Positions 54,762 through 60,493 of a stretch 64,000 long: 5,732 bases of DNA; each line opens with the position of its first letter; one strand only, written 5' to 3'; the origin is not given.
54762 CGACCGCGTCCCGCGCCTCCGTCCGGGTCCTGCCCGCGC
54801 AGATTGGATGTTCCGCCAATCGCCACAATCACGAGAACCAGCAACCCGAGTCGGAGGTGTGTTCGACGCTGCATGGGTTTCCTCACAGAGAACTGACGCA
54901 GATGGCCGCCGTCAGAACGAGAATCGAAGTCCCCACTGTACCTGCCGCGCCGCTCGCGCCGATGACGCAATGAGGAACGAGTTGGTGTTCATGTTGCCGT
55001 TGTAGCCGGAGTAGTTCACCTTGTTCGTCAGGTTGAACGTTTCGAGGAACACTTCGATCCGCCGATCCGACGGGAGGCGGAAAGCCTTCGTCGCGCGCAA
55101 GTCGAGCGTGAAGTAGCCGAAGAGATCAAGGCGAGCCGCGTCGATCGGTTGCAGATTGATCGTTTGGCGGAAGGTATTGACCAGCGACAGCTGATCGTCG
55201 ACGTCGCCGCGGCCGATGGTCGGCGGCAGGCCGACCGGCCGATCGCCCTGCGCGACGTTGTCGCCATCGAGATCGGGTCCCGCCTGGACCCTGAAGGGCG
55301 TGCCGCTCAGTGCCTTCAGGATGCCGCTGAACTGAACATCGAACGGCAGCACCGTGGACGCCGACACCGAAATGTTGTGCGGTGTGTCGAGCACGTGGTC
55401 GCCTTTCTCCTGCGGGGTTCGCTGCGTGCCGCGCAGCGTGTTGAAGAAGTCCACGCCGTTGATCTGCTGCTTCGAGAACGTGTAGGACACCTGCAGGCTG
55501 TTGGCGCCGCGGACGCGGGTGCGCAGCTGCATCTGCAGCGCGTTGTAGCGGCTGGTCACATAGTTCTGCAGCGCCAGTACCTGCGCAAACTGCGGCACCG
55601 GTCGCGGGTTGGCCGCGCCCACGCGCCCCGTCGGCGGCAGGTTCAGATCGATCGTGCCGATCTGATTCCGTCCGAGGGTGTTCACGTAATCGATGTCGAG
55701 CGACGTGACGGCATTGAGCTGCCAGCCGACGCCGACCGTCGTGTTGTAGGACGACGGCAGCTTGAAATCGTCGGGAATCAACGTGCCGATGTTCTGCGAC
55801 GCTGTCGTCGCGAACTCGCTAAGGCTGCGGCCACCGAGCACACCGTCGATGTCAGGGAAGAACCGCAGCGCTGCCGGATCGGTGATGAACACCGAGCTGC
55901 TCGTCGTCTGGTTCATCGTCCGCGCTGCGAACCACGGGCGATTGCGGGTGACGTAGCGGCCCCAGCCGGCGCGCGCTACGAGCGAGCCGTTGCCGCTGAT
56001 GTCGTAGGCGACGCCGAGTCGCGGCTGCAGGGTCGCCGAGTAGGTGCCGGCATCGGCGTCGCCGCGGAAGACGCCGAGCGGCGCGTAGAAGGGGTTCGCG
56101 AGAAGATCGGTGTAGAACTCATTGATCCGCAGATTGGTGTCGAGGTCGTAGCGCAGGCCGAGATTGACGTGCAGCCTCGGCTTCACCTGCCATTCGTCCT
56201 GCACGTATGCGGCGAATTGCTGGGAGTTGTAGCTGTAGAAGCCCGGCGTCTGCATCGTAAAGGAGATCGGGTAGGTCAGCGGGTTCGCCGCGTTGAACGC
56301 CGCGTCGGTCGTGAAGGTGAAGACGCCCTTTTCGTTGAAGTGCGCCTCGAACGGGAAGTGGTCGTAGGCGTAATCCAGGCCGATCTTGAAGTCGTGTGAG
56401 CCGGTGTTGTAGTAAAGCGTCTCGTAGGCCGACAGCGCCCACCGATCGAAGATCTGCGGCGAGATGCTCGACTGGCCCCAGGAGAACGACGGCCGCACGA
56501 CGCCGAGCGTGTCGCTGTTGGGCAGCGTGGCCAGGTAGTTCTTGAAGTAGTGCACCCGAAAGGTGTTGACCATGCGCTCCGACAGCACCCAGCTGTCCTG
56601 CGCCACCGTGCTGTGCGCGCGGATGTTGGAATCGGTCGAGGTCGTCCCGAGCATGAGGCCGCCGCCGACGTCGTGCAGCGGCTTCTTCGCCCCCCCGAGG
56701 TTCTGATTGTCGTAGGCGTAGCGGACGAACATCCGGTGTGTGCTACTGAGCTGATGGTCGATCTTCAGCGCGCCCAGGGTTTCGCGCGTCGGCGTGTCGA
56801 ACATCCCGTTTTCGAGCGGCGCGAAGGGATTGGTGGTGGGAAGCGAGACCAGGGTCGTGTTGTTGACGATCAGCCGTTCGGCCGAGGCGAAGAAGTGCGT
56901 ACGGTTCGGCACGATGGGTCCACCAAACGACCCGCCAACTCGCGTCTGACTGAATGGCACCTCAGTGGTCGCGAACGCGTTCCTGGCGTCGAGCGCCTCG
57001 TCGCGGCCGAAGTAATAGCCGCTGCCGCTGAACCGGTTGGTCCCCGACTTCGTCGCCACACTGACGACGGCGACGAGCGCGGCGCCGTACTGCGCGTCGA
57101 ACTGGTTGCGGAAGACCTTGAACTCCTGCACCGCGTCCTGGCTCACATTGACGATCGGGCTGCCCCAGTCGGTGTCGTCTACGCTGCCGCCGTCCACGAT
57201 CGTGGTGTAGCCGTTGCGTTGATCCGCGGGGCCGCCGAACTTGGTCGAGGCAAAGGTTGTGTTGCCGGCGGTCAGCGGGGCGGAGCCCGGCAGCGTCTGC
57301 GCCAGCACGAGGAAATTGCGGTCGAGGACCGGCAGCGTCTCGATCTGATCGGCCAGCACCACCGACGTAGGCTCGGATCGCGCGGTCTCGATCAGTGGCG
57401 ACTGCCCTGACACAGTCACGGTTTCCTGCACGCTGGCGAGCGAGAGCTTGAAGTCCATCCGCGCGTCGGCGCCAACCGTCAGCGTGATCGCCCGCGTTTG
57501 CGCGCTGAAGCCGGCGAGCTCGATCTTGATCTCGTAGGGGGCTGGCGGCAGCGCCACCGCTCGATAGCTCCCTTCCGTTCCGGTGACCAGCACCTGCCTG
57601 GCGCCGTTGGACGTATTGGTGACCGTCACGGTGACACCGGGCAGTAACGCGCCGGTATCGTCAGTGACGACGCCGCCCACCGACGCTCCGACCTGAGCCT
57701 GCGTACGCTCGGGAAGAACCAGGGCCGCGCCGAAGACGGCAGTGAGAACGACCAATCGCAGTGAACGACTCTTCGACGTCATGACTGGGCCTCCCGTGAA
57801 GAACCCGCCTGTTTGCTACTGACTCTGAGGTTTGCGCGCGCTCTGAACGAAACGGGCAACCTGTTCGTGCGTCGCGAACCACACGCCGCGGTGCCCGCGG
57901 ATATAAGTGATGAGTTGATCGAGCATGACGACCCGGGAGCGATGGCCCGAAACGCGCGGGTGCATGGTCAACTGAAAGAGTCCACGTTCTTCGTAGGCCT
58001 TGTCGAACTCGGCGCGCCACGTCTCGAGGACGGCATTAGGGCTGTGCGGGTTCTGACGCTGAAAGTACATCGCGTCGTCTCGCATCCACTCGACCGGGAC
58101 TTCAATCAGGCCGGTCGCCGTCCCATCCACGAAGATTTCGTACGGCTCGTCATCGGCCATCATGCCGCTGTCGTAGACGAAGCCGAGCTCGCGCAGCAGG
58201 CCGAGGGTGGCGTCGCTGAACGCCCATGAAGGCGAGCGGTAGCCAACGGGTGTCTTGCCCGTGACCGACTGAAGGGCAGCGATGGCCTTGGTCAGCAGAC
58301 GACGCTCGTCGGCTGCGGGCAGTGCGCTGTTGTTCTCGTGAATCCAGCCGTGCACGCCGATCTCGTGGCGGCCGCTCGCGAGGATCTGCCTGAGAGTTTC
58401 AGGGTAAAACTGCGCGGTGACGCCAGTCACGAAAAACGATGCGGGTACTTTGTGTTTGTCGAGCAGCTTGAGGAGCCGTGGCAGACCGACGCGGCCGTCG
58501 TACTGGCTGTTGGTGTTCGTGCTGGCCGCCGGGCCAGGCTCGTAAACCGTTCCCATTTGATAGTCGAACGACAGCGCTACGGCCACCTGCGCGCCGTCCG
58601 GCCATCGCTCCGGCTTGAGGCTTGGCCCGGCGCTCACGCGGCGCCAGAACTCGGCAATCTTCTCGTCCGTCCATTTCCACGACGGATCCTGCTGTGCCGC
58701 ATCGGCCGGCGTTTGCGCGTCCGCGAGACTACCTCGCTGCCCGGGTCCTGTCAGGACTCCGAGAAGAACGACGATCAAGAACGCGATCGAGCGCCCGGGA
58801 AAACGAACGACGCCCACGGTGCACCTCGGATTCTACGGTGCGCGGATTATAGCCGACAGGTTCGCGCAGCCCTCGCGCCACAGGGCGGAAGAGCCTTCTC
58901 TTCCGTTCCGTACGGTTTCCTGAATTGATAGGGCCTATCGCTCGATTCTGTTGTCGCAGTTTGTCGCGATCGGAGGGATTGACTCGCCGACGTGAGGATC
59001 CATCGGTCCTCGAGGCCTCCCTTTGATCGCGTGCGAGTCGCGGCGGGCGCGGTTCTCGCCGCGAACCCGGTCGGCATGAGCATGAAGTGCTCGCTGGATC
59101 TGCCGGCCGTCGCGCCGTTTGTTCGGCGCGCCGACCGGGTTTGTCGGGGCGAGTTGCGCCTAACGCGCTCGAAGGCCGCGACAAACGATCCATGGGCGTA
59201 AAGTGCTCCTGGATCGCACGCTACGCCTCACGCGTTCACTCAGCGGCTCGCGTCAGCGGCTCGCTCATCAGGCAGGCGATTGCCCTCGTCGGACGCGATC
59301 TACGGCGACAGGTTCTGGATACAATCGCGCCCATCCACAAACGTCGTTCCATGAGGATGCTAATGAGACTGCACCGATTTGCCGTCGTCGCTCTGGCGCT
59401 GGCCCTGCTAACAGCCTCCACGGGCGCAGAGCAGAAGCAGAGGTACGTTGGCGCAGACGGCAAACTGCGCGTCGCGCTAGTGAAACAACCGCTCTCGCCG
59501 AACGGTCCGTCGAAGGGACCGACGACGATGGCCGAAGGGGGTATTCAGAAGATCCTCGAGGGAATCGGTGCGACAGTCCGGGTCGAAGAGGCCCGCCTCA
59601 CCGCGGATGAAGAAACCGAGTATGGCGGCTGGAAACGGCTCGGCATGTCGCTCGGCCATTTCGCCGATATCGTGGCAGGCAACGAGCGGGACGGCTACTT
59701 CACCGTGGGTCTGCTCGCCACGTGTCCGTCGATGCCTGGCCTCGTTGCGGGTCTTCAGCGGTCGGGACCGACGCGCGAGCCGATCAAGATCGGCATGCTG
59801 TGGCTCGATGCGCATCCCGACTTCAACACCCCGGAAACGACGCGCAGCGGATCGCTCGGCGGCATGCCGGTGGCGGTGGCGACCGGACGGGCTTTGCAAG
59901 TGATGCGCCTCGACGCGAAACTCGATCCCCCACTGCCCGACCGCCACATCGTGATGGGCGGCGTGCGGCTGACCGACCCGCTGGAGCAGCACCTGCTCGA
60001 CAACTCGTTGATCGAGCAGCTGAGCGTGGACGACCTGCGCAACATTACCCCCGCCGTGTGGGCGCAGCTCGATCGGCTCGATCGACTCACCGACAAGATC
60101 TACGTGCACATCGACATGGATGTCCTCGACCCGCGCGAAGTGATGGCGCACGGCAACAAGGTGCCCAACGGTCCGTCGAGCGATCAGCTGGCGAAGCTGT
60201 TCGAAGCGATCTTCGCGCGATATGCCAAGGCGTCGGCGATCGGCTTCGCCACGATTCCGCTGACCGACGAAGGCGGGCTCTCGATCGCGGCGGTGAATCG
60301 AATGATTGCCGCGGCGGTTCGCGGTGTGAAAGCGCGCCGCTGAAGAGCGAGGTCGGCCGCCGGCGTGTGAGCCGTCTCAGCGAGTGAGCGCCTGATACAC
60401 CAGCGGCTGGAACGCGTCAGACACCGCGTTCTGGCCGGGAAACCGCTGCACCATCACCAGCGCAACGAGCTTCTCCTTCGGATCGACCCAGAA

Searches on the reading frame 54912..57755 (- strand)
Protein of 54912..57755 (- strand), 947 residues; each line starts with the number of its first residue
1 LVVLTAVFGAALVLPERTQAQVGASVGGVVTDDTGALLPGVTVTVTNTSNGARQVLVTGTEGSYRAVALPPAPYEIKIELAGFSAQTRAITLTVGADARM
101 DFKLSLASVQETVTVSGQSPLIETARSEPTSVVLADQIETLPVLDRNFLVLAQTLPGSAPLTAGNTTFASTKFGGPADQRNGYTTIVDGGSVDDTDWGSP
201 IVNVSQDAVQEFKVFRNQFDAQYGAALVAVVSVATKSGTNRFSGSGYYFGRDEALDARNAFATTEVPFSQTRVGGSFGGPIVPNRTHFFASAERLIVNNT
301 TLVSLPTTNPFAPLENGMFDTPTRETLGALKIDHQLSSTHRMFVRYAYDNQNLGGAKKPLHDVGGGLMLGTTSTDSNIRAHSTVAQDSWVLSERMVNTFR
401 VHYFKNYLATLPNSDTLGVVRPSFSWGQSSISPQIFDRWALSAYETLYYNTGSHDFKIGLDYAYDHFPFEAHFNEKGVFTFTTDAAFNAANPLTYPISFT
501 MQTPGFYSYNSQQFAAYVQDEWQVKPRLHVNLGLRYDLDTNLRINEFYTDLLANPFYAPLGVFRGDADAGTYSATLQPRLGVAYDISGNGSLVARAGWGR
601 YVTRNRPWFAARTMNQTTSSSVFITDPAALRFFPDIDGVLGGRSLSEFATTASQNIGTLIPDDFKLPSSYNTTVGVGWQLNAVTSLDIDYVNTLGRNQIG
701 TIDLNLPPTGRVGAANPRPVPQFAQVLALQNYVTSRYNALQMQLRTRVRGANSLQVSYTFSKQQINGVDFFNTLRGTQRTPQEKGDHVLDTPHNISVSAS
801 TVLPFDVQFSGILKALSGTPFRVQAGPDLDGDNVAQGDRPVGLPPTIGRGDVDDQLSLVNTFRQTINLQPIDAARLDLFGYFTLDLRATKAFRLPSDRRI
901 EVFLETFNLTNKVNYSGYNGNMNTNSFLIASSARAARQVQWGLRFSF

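Call 9: search_protein_families(library=pfam, proteins=[window:54912-57755:-], max_evalue=0.01)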
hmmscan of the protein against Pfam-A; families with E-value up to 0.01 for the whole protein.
window:54912-57755:- (947 aa): 4 families
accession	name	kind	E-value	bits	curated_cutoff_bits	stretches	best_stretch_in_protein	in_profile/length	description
PF25183.1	OMP_b-brl_4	-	1.2e-91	308.8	30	2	324-940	153-838/838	Outer membrane beta barrel domain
PF13620.12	CarboxypepD_reg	-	7.4e-18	65.1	32.3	1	25-105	1-82/82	Carboxypeptidase regulatory-like domain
PF13715.12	CarbopepD_reg_2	-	2e-08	34.6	32.2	1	28-110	3-82/88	CarboxypepD_reg-like domain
PF00593.30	TonB_dep_Rec_b-barrel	-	4.1e-07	30.7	27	1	374-904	61-431/436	TonB dependent receptor-like, beta-barrel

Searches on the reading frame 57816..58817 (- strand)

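Call 9: search_protein_families(library=pfam, proteins=[window:57816-58817:-], max_evalue=0.01)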
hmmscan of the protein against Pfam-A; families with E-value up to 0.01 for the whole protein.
window:57816-58817:- (333 aa): 4 families
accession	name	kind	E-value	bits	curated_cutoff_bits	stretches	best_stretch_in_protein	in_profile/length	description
PF01522.26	Polysacc_deac_1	-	9.9e-22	77.7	23.1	1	110-214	19-122/124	Polysaccharide deacetylase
PF22537.1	WbmS-like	-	7.8e-06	26.4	27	1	115-256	16-149/186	Polysaccharide deacetylase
PF10096.14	DUF2334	-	7.5e-05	22.8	26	1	140-289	57-190/203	Uncharacterized protein conserved in bacteria (DUF2334)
PF03065.20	Glyco_hydro_57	-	0.00079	19.3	21.2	1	138-215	90-168/291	Glycosyl hydrolase family 57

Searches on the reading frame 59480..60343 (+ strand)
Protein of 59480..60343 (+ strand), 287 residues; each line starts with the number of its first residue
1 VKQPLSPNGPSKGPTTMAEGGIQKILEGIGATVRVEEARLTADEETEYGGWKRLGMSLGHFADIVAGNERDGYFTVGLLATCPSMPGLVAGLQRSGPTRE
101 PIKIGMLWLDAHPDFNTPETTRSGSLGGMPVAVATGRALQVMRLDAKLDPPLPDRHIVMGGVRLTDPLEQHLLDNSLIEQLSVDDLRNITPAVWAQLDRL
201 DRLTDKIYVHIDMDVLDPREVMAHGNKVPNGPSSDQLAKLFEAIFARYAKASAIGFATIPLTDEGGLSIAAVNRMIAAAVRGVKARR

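Call 9: search_protein_families(library=pfam, proteins=[window:59480-60343:+], max_evalue=0.01)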
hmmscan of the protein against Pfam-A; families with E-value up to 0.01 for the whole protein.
window:59480-60343:+ (287 aa): 1 family
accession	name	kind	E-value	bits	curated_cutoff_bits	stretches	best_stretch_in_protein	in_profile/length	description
PF00491.26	Arginase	-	1e-19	71.5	22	1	101-244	109-242/280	Arginase family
